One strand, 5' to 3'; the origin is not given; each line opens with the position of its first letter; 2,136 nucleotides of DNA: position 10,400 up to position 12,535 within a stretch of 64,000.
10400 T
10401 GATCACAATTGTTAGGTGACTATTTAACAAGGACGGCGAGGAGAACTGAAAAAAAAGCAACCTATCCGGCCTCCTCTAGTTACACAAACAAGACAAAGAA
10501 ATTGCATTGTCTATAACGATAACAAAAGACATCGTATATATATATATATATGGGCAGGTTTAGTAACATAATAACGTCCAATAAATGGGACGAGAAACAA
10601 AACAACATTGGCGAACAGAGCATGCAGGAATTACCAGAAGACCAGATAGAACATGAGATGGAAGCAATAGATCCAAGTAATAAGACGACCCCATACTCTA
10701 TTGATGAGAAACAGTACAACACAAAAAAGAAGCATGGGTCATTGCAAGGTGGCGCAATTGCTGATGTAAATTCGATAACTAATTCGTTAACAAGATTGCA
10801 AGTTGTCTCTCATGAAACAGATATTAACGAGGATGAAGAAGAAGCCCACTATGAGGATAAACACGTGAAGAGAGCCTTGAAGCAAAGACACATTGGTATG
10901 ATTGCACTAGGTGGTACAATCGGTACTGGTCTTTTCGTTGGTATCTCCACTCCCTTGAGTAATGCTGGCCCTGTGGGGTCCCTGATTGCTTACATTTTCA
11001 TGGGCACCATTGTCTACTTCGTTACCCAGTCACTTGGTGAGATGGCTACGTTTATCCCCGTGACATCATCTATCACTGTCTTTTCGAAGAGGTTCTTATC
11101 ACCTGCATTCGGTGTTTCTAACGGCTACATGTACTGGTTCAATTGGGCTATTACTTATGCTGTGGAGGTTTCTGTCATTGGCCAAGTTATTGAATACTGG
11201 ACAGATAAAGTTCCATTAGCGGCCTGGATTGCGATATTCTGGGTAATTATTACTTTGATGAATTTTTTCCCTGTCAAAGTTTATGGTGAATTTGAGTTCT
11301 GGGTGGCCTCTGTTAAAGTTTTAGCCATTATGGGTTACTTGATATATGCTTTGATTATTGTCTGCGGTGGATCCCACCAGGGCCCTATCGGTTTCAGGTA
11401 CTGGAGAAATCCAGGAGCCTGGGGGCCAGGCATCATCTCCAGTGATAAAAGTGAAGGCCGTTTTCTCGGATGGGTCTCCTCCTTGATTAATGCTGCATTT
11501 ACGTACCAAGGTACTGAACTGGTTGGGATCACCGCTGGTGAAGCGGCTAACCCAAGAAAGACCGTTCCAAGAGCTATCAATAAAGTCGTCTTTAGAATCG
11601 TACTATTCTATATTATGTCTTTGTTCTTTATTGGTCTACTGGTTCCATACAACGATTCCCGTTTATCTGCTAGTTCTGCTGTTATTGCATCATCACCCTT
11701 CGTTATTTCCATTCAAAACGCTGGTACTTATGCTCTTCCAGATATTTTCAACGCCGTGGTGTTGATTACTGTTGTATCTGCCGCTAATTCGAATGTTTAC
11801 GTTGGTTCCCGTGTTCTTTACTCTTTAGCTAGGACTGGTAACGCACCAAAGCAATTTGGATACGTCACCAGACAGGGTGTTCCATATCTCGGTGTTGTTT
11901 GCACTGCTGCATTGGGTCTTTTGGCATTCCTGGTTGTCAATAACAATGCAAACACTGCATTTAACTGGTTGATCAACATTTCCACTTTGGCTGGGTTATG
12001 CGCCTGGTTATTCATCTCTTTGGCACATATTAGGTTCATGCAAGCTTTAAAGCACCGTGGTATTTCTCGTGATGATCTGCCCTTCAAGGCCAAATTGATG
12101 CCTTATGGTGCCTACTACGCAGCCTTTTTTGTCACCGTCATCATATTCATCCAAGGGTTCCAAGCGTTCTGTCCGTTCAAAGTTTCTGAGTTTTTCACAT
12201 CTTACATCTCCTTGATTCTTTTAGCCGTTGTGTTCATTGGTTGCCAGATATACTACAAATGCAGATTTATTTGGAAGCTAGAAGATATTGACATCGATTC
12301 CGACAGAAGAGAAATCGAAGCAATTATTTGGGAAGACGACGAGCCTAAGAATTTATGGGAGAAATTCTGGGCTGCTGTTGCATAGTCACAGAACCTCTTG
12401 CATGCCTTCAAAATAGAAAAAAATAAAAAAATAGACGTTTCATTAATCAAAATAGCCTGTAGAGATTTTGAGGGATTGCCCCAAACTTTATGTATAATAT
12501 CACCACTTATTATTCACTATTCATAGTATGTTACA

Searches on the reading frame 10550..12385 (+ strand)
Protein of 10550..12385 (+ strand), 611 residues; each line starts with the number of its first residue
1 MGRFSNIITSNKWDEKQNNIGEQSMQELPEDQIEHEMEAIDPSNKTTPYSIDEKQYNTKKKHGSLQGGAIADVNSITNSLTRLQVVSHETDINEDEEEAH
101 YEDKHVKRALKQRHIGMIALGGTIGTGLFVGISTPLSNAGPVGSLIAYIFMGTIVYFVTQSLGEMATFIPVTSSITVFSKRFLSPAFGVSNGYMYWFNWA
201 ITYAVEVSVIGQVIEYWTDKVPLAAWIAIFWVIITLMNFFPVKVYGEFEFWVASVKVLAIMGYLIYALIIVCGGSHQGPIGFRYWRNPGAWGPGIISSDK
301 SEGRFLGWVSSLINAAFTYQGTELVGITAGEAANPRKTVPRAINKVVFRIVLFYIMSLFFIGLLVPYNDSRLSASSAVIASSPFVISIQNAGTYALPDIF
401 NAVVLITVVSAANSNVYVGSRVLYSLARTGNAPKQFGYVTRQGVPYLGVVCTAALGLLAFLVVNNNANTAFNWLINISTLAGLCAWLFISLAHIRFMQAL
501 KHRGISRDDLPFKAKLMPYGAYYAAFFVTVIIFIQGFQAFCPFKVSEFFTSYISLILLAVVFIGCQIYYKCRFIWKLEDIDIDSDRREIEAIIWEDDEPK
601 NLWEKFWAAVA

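Call 7: search_protein_families(library=pfam, proteins=[window:10550-12385:+], max_evalue=0.01)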
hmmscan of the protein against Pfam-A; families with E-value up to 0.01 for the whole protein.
window:10550-12385:+ (611 aa): 3 families
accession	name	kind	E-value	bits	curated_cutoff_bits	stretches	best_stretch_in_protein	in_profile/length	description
PF00324.27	AA_permease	-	7.7e-146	486.9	24.6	1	114-577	1-469/470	Amino acid permease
PF13520.12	AA_permease_2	-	9e-27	94.5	27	1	118-558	9-420/427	Amino acid permease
PF11511.13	RhodobacterPufX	-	0.0016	18.4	25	0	516-538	23-45/67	Intrinsic membrane protein PufX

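Call 11: find_homologous_proteins(query=window:10550-12382:+, max_evalue=1e-100)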
Query window:10550-12382:+ (611 aa): 2344 proteins with E <= 1e-100 among 8000 candidates; the best 120 are listed.
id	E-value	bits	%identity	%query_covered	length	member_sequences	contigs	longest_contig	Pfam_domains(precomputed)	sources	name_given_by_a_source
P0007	0.0e+0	1386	100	100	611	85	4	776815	PF13520.13,PF00324.28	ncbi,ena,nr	ncbi:AAC_HP2_G0043260.mRNA.1.CDS.1 [Saccharomyces cerevisiae]|nr:AEL_HP2_G0042010.mRNA.1.CDS.1 [Sacc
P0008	0.0e+0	1070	80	100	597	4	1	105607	PF13520.13,PF00324.28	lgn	-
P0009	0.0e+0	1066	77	100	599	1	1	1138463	PF13520.13,PF00324.28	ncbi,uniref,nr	ncbi:lysine permease NDAI_0F04190 [Naumovozyma dairenensis CBS 421]|uniref:Amino acid permease/ SLC1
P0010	0.0e+0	1057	79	98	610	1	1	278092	PF13520.13,PF00324.28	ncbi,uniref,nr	ncbi:hypothetical protein Kpol_2000p64 [Vanderwaltozyma polyspora DSM 70294]|uniref:Amino acid perme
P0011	0.0e+0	1044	78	100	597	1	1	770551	PF13520.13,PF00324.28,PF11511.14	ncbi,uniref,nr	ncbi:lysine permease KNAG_0F00480 [Huiozyma naganishii CBS 8797]|uniref:Amino acid permease/ SLC12A 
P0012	0.0e+0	1044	83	92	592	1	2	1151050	PF13520.13,PF00324.28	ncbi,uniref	ncbi:Arginine permease CAN1 [Nakaseomyces bracarensis]|uniref:Arginine permease CAN1 n=1 Tax=Nakaseo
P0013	0.0e+0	1043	84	88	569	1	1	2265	PF13520.13,PF00324.28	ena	-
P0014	0.0e+0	1042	80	93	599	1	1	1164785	PF13520.13,PF00324.28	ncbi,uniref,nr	ncbi:hypothetical protein TPHA_0B04470 [Tetrapisispora phaffii CBS 4417]|uniref:Amino acid permease/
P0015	0.0e+0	1033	76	100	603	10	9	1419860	PF13520.13,PF00324.28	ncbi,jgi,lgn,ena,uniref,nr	ncbi:similar to Saccharomyces cerevisiae YNL268W LYP1 Lysine permease [Maudiozyma barnettii]|uniref:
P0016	0.0e+0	1027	75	100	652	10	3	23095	PF13520.13,PF00324.28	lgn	-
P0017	0.0e+0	1022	75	98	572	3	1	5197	PF13520.13,PF00324.28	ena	-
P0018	0.0e+0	1021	76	97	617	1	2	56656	PF13520.13,PF00324.28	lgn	-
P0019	5.4e-298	1008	80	89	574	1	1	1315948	PF13520.13,PF00324.28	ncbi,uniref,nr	ncbi:hypothetical protein HG536_0B01030 [Torulaspora globosa]|uniref:Amino acid permease/ SLC12A dom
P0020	1.1e-297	1007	82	87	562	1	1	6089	PF13520.13,PF00324.28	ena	-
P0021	2.1e-297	1006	79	91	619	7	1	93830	PF13520.13,PF00324.28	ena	-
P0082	1.6e-233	795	63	88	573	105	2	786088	PF13520.13,PF00324.28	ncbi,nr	ncbi:Alp1p [Saccharomyces cerevisiae YJM1304]|nr:Alp1p [Saccharomyces cerevisiae YJM1304] CAI4749720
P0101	1.2e-229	782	65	85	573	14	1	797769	PF13520.13,PF00324.28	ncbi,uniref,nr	ncbi:arginine permease ALP1 SKDI_14G0630 [Saccharomyces kudriavzevii IFO 1802]|uniref:Amino acid per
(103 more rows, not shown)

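Call 14: list_cluster_members(proteins=[P0007, P0082, P0101, P0001])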
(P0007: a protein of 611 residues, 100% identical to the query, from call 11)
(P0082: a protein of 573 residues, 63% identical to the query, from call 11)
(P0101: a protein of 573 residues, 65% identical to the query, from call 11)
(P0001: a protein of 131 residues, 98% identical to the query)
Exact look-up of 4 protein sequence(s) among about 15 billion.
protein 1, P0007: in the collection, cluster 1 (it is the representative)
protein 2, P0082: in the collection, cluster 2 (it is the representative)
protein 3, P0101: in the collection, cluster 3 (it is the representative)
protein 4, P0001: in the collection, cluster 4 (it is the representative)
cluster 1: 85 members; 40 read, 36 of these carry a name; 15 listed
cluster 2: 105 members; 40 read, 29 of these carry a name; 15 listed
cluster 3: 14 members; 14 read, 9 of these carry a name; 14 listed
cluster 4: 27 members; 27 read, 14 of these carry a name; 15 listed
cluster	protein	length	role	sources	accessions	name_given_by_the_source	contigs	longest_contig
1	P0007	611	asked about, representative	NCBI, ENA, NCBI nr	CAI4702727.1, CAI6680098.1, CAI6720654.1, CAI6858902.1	AAC_HP2_G0043260.mRNA.1.CDS.1 [Saccharomyces cerevisiae] | AEL_HP2_G0042010.mRNA.1.CDS.1 [Saccharomyces cerevisiae]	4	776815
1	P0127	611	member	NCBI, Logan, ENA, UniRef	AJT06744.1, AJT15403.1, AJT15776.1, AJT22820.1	Lyp1p [Saccharomyces cerevisiae YJM1478] | K7_Lyp1p n=3 Tax=Saccharomyces cerevisiae TaxID=4932 RepID=G2WLJ8_YEASK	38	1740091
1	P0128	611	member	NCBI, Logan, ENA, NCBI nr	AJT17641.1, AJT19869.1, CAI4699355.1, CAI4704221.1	AQG_2a_G0044900.mRNA.1.CDS.1 [Saccharomyces cerevisiae] | Lyp1p [Saccharomyces cerevisiae YJM1250]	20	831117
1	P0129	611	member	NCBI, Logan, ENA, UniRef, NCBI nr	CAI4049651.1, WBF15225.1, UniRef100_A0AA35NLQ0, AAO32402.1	hypothetical protein N7582_004719 [Saccharomyces uvarum] | Amino acid permease/ SLC12A domain-containing protein n=2 Tax=Saccharomyces TaxID=4930 ... | LYP1 [Saccharomyces bayanus]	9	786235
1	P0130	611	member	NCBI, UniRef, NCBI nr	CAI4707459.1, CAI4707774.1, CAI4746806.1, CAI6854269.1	AIC_G0044240.mRNA.1.CDS.1 [Saccharomyces cerevisiae] | Lyp1p n=2 Tax=Saccharomyces TaxID=4930 RepID=C8ZFX1_YEAS8 | lysine permease [Saccharomyces cerevisiae]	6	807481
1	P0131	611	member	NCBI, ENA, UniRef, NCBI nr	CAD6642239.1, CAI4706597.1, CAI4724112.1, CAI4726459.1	CDN_1a_G0044080.mRNA.1.CDS.1 [Saccharomyces cerevisiae] | Lysine permease n=1 Tax=Saccharomyces cerevisiae (strain YJM789) TaxID=307796 ... | lysine permease [Saccharomyces cerevisiae YJM789]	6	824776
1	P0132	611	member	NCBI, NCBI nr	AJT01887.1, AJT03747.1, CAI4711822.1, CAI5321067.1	AAR_G0044660.mRNA.1.CDS.1 [Saccharomyces cerevisiae] | Lyp1p [Saccharomyces cerevisiae YJM193]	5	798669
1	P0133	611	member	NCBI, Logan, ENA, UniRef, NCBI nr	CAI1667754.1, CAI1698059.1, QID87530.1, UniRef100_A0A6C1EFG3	hypothetical protein SEUBUCD646_0N00670 [Saccharomyces eubayanus] | Lysine permease n=3 Tax=Saccharomyces TaxID=4930 RepID=A0A6C1EFG3_SACPS | lysine permease [Saccharomyces pastorianus]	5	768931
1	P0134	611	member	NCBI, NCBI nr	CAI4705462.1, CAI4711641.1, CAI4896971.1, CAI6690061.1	CHS_3a_G0044400.mRNA.1.CDS.1 [Saccharomyces cerevisiae] | LYP1 [Saccharomyces cerevisiae]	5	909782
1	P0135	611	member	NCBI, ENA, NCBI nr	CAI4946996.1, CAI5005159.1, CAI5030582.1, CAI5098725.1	CFC_HP_G0061570.mRNA.1.CDS.1 [Saccharomyces cerevisiae]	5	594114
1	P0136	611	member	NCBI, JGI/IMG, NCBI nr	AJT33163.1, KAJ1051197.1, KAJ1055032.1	hypothetical protein FZC28_6729g2933 [Saccharomyces cerevisiae] | amino acid transporter | Lyp1p [Saccharomyces cerevisiae YJM1549]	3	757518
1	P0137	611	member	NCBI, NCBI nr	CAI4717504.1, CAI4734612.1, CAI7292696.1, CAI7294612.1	BAQ_1a_G0044220.mRNA.1.CDS.1 [Saccharomyces cerevisiae]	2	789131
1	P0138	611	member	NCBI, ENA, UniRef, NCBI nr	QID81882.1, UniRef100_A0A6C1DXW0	lysine permease [Saccharomyces pastorianus] | Lysine permease n=1 Tax=Saccharomyces pastorianus TaxID=27292 RepID=A0A6C1DXW0_SACPS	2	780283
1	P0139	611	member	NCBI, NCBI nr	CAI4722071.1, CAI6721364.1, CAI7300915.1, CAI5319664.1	BFH_collapsed_G0044840.mRNA.1.CDS.1 [Saccharomyces cerevisiae] | BFH_HP2_G0043770.mRNA.1.CDS.1 [Saccharomyces cerevisiae]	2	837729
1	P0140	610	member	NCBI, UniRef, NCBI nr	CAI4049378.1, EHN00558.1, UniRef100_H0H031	hypothetical protein SKDZ_14G0620 [Saccharomyces kudriavzevii ZP591] | Lyp1p n=1 Tax=Saccharomyces cerevisiae x Saccharomyces kudriavzevii (strain VIN7) ... | Lyp1p [Saccharomyces cerevisiae x Saccharomyces kudriavzevii VIN7]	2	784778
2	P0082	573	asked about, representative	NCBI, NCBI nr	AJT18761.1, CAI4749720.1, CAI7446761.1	Alp1p [Saccharomyces cerevisiae YJM1304]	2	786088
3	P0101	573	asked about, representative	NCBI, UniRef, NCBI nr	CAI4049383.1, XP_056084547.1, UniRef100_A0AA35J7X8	arginine permease ALP1 SKDI_14G0630 [Saccharomyces kudriavzevii IFO 1802] | Amino acid permease/ SLC12A domain-containing protein n=1 Tax=Saccharomyces kudriavzevii ... | uncharacterized protein SKDI_14G0630 [Saccharomyces kudriavzevii IFO 1802]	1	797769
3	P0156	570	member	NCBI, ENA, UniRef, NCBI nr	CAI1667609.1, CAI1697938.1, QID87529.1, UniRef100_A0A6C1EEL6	hypothetical protein SEUBUCD646_0N00660 [Saccharomyces eubayanus] | Basic amino-acid permease n=2 Tax=Saccharomyces TaxID=4930 RepID=A0A6C1EEL6_SACPS | Basic amino-acid permease [Saccharomyces pastorianus]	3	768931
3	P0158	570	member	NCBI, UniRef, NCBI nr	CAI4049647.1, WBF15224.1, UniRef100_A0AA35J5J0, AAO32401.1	hypothetical protein N7582_004718 [Saccharomyces uvarum] | Amino acid permease/ SLC12A domain-containing protein n=2 Tax=Saccharomyces TaxID=4930 ... | ALP1 [Saccharomyces bayanus]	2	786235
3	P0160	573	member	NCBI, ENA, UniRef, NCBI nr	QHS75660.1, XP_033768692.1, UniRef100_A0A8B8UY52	arginine permease ALP1 [Saccharomyces paradoxus] | Arginine permease ALP1 n=1 Tax=Saccharomyces paradoxus TaxID=27291 RepID=A0A8B8UY52_SACPA | Alp1 [Saccharomyces paradoxus]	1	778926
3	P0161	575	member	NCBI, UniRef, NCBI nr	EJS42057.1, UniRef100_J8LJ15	alp1p [Saccharomyces arboricola H-6] | Alp1p n=1 Tax=Saccharomyces arboricola (strain H-6 / AS 2.3317 / CBS 10644) TaxID=1160507 ...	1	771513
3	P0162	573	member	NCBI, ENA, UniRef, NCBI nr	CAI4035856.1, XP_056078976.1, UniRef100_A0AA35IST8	hypothetical protein SMKI_14G0650 [Saccharomyces mikatae IFO 1815] | Amino acid permease/ SLC12A domain-containing protein n=1 Tax=Saccharomyces mikatae IFO ... | uncharacterized protein SMKI_14G0650 [Saccharomyces mikatae IFO 1815]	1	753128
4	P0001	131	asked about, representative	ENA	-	-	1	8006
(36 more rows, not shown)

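Call 15: find_encoding_contigs(protein=P0160, flank=4000, max_places=2)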
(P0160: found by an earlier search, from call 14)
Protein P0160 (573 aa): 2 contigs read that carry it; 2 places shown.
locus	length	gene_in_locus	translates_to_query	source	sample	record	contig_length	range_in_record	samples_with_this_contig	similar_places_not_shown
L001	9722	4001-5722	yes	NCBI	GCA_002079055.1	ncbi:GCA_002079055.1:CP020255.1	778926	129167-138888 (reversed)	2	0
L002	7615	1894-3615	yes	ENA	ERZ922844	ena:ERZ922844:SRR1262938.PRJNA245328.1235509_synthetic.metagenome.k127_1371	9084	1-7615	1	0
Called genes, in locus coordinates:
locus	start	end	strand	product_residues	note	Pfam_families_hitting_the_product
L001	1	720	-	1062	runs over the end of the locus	PF00613:PI3Ka (weak), PF21245:PI4KB-PIK1_PIK, PF11522:Pik1, PF00454:PI3_PI4_kinase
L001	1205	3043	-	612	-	PF00324:AA_permease, PF13520:AA_permease_2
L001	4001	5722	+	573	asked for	PF13520:AA_permease_2, PF00324:AA_permease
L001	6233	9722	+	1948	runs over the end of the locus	PF06371:Drf_GBD, PF06367:Drf_FH3, PF02181:FH2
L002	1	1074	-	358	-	?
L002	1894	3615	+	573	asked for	PF13520:AA_permease_2, PF00324:AA_permease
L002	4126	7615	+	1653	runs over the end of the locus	?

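Call 16: find_encoding_contigs(protein=P0162, flank=4000, max_places=2)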
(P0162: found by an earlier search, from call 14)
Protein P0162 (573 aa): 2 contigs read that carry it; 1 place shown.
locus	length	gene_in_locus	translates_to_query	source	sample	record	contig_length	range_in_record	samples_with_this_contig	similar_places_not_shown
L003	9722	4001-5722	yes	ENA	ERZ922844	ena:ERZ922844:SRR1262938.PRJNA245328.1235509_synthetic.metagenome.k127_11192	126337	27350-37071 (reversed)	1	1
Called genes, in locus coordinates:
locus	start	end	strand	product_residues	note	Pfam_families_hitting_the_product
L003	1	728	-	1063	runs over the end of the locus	PF00613:PI3Ka (weak), PF21245:PI4KB-PIK1_PIK, PF11522:Pik1, PF00454:PI3_PI4_kinase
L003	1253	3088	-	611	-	PF00324:AA_permease, PF13520:AA_permease_2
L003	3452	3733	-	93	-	-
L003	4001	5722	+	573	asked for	PF13520:AA_permease_2, PF00324:AA_permease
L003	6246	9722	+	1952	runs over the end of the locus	PF06371:Drf_GBD, PF06367:Drf_FH3, PF02181:FH2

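Call 17: find_encoding_contigs(protein=P0101, flank=4000, max_places=2)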
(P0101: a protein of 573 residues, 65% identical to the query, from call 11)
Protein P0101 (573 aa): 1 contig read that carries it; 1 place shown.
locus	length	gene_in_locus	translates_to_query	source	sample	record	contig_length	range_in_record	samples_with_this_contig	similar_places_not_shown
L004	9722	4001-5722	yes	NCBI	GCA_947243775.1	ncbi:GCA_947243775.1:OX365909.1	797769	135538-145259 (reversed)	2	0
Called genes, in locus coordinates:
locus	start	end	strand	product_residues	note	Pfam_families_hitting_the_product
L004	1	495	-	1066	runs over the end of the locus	PF00613:PI3Ka (weak), PF21245:PI4KB-PIK1_PIK, PF11522:Pik1, PF00454:PI3_PI4_kinase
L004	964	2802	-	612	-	PF00324:AA_permease, PF13520:AA_permease_2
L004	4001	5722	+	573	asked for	PF00324:AA_permease, PF13520:AA_permease_2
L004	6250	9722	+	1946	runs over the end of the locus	-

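Call 18: find_encoding_contigs(protein=P0161, flank=4000, max_places=1)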
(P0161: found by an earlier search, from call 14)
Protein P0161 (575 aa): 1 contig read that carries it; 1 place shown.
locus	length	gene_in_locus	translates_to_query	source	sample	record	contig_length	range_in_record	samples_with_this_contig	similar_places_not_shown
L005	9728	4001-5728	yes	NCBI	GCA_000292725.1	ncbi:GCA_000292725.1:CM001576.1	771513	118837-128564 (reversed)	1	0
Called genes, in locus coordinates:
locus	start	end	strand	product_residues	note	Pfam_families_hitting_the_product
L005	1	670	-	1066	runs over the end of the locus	PF00613:PI3Ka (weak), PF21245:PI4KB-PIK1_PIK (weak), PF11522:Pik1, PF00454:PI3_PI4_kinase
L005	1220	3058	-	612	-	PF00324:AA_permease, PF13520:AA_permease_2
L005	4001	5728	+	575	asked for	PF00324:AA_permease, PF13520:AA_permease_2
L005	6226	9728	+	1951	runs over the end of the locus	-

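Call 19: find_encoding_contigs(protein=P0156, flank=4000, max_places=1)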
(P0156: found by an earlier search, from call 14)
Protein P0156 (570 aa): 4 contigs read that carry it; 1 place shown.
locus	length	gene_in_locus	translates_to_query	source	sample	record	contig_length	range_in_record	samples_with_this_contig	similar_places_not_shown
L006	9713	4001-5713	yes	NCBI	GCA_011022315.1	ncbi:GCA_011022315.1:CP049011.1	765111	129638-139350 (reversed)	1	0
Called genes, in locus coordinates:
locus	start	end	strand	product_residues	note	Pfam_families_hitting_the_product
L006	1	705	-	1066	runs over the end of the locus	PF00613:PI3Ka (weak), PF21245:PI4KB-PIK1_PIK (weak), PF11522:Pik1, PF00454:PI3_PI4_kinase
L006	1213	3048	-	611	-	PF00324:AA_permease, PF13520:AA_permease_2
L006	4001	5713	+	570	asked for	PF00324:AA_permease, PF13520:AA_permease_2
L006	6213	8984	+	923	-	PF06371:Drf_GBD, PF06367:Drf_FH3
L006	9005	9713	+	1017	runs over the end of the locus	-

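Call 20: find_encoding_contigs(protein=P0158, flank=4000, max_places=1)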
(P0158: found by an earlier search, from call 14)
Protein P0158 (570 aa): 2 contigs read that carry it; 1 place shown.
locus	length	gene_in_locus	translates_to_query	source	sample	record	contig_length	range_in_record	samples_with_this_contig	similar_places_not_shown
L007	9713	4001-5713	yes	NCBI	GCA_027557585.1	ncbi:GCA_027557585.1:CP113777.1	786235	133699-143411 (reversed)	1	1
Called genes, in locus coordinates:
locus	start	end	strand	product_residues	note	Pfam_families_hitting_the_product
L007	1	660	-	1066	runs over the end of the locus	PF00613:PI3Ka (weak), PF21245:PI4KB-PIK1_PIK (weak), PF11522:Pik1, PF00454:PI3_PI4_kinase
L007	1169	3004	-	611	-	PF00324:AA_permease, PF13520:AA_permease_2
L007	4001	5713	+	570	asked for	PF00324:AA_permease, PF13520:AA_permease_2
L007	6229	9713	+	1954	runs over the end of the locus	-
